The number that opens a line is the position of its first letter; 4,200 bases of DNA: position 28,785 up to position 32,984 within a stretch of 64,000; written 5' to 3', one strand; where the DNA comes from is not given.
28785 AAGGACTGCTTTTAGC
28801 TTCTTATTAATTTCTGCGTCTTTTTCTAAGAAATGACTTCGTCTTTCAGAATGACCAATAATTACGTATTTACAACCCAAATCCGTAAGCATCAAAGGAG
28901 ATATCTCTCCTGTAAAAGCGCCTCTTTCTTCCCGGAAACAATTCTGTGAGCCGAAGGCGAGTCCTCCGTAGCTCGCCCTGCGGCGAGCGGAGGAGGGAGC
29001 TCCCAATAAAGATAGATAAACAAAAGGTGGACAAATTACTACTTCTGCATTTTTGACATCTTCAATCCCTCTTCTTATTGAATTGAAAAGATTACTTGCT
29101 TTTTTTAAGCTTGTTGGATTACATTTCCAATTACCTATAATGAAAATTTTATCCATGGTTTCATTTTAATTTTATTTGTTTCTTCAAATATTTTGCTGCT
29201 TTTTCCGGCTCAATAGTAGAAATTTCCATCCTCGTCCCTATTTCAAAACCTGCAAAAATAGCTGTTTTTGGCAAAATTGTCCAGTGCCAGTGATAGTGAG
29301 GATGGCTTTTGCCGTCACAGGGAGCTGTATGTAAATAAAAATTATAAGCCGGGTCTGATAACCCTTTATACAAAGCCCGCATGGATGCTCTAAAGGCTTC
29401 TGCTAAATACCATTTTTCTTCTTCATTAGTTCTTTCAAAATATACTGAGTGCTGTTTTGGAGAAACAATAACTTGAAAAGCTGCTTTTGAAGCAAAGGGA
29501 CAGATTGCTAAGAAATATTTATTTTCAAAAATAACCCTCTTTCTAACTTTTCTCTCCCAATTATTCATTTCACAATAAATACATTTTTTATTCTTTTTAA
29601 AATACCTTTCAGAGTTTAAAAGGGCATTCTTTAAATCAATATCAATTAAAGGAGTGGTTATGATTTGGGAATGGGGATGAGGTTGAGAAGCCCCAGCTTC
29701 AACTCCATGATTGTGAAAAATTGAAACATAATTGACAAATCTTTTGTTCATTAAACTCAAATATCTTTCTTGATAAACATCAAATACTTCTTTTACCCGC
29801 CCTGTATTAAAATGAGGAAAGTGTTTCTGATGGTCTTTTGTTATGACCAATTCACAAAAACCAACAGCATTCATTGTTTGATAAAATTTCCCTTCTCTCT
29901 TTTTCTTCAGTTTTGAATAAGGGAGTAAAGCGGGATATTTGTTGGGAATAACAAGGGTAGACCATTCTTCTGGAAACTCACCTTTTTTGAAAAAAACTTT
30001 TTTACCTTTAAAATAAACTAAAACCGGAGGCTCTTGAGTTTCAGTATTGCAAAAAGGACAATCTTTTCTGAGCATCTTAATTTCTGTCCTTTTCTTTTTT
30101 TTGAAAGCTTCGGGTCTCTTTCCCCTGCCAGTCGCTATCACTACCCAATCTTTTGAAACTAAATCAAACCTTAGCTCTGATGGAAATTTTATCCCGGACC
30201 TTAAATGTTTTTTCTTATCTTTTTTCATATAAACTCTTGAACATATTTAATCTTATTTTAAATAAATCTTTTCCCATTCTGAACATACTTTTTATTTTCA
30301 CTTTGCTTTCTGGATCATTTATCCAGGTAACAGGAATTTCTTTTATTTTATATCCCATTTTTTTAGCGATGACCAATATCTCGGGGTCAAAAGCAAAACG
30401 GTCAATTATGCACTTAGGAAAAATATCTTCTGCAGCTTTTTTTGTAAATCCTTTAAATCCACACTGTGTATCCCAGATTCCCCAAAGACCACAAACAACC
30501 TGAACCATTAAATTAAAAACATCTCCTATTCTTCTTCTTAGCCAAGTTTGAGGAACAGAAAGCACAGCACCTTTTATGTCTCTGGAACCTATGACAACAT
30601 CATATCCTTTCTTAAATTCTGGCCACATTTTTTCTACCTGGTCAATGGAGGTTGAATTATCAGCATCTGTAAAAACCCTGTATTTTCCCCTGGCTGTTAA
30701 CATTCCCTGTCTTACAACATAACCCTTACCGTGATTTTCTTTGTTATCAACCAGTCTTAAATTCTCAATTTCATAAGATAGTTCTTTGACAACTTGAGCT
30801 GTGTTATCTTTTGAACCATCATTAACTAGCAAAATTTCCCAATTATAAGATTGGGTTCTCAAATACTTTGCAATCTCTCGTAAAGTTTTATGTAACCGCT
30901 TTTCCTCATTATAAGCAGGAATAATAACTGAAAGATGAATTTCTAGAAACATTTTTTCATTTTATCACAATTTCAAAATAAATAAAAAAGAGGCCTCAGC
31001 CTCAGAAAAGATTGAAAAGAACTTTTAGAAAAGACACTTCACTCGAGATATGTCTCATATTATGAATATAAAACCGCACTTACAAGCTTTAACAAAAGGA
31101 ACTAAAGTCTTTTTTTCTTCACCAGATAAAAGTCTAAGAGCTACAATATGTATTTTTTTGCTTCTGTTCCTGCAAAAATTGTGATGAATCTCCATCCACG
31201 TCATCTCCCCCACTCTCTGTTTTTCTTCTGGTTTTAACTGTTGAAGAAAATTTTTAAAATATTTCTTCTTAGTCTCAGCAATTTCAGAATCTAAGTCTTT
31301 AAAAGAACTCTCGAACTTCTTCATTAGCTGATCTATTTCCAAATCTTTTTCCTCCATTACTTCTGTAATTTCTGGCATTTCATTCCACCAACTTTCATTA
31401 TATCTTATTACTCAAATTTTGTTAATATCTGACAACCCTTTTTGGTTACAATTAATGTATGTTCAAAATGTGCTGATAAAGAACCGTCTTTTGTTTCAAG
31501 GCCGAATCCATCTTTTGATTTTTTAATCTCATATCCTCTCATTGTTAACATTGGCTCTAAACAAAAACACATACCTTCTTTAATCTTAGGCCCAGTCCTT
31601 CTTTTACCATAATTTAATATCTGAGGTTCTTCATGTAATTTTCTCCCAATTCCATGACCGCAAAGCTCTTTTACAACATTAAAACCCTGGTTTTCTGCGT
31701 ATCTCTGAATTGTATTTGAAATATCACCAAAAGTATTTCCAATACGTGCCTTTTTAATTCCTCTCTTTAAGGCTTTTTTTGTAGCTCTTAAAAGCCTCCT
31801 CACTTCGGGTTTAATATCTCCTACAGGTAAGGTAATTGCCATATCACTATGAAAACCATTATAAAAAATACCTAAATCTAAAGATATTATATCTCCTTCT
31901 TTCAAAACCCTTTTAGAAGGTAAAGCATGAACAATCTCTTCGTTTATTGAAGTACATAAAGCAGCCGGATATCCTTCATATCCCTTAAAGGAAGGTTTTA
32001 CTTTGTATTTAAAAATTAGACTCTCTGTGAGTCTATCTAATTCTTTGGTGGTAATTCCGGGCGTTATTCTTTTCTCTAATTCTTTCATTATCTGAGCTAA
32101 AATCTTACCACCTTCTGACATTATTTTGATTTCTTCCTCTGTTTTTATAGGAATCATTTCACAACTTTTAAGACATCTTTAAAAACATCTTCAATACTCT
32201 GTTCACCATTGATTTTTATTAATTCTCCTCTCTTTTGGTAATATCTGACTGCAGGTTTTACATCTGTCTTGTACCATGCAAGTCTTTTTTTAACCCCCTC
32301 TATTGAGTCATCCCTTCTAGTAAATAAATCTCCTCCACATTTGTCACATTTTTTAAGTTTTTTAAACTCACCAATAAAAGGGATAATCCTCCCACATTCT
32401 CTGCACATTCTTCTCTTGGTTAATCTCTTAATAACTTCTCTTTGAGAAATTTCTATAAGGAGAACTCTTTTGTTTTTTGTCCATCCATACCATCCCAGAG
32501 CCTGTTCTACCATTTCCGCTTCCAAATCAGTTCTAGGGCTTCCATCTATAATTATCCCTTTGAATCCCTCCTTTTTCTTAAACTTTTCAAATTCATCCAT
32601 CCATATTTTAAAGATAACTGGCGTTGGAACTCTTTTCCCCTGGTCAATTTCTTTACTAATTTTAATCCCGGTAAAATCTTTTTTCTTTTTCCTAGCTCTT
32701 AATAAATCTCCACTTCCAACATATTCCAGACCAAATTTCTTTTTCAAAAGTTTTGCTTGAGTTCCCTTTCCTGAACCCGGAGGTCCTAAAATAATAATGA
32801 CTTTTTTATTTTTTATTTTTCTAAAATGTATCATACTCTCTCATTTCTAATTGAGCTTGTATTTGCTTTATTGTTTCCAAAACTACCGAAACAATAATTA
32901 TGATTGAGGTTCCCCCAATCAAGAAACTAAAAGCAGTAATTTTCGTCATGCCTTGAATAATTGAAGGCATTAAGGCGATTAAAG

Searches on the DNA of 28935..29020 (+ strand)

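Call 69: search_dna_similar(query=window:28935-29020:+, collection=plasmids, mode=distant, max_evalue=10, max_rows=25)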
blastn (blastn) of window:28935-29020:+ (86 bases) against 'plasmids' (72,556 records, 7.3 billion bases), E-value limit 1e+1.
Records with a match: 39; places in all: 40; records where one place covers at least 80% of the query: 0.
Best place of each record, by identity: >=99% 21; 95-99% 2; 90-95% 4; 80-90% 12.
By first word of the organism name: Rhizobium 27; Clavibacter 3; Streptomyces 2; Edwardsiella 1; Nitratireductor 1; Halobaculum 1; Roseivivax 1; Escherichia 1; Kitasatospora 1; Shinella 1.
By predicted mobility (MOB-suite, as given by PLSDB): conjugative 21; non-mobilizable 15; mobilizable 3.
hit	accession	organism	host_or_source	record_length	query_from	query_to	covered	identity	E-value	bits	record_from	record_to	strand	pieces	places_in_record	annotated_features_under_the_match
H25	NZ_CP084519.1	Edwardsiella tarda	Ictalurus punctatus,Whole organism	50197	41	75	41%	82.9%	2e+0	37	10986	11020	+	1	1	none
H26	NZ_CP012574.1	Clavibacter capsici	pepper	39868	37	69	38%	85.3%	8e+0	37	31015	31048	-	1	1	recombinase family protein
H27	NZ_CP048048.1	Clavibacter capsici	Pepper,cell culture,Stem of infected ...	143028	37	69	38%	85.3%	8e+0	37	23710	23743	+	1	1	recombinase family protein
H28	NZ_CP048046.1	Clavibacter capsici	Pepper,cell culture,Stem of infected ...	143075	37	69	38%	85.3%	8e+0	37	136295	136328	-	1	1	recombinase family protein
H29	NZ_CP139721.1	Nitratireductor rhodophyticola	Bacterial Culture,hydrothermal vent ...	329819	47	77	36%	87.1%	7e-1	39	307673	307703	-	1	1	AAA family ATPase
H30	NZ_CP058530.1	Halobaculum halophilum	cell culture,sediment in salt lake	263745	33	63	36%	87.1%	8e+0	36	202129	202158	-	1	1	hypothetical protein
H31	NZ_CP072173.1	Rhizobium sp. AB2/73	Phyla canescens,cell culture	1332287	36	64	34%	86.2%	8e+0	36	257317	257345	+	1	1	record has no annotation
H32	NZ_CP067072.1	Rhizobium sp. AB2/73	Phyla canescens,cell culture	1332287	36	64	34%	86.2%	8e+0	36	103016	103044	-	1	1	record has no annotation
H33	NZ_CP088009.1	Rhizobium sp. T136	Melilotus albus,Cell culture,root nodule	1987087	43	71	34%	86.2%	8e+0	36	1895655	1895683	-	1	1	none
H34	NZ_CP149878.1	Rhizobium sp. T1473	Medicago sativa,Cell Culture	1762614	43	71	34%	86.2%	8e+0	36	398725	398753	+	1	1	none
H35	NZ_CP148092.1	Rhizobium sp. T1470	Medicago sativa,cell culture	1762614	43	71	34%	86.2%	8e+0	36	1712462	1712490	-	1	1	none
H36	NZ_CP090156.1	Roseivivax marinus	Bathymodiolus marisindicus,single cell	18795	41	66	30%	92.3%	8e+0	36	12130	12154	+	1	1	none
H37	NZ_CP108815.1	Streptomyces sp. NBC_00868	-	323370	28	53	30%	92.3%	8e+0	36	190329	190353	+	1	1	none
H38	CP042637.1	Escherichia coli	Sus scrofa domesticus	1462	30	56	31%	88.9%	8e+0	37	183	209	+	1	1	none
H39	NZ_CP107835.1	Streptomyces sp. NBC_00525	-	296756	37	60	28%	91.7%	8e+0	36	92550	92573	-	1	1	helix-turn-helix transcriptional regulator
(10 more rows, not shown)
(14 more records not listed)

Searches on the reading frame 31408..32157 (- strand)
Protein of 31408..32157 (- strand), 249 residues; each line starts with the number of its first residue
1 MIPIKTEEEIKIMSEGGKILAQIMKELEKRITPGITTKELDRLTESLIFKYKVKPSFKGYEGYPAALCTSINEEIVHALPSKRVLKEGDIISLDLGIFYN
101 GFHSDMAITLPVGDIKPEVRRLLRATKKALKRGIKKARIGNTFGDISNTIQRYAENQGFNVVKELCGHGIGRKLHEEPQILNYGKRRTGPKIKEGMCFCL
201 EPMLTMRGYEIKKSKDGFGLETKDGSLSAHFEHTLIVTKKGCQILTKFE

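Call 87: search_protein_families(library=pfam, proteins=[window:31408-32157:-], max_evalue=0.001)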
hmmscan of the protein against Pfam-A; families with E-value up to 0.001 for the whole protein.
window:31408-32157:- (249 aa): 1 family
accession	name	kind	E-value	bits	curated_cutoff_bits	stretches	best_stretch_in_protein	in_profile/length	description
PF00557.29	Peptidase_M24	-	1.8e-51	175.4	23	1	12-239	2-208/208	Metallopeptidase family M24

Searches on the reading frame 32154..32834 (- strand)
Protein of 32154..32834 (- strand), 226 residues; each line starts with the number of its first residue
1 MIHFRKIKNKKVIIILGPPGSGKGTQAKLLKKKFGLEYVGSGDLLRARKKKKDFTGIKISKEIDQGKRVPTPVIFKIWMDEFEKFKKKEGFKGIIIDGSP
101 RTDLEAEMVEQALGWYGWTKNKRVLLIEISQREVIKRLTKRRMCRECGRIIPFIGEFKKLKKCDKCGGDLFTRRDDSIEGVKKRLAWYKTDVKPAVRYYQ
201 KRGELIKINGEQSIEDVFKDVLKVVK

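Call 87: search_protein_families(library=pfam, proteins=[window:32154-32834:-], max_evalue=0.001)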
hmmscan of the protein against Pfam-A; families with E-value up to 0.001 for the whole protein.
window:32154-32834:- (226 aa): 6 families
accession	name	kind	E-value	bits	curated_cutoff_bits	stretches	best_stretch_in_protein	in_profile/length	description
PF00406.28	ADK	-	1.7e-33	116.3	26.8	1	15-203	1-150/151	Adenylate kinase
PF13207.12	AAA_17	-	1.7e-20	74.2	27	1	16-142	1-123/136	AAA domain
PF13238.12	AAA_18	-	4e-07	31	29.4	1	13-144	1-114/128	AAA domain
PF05191.20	ADK_lid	-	0.00019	21.7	26.6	1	141-175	1-36/36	Adenylate kinase, active site lid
PF20720.3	nSTAND3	-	0.00035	20.7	27.2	1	5-34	12-41/155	Novel STAND NTPase 3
PF02224.24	Cytidylate_kin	-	0.00081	19.6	26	1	14-47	2-35/211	Cytidylate kinase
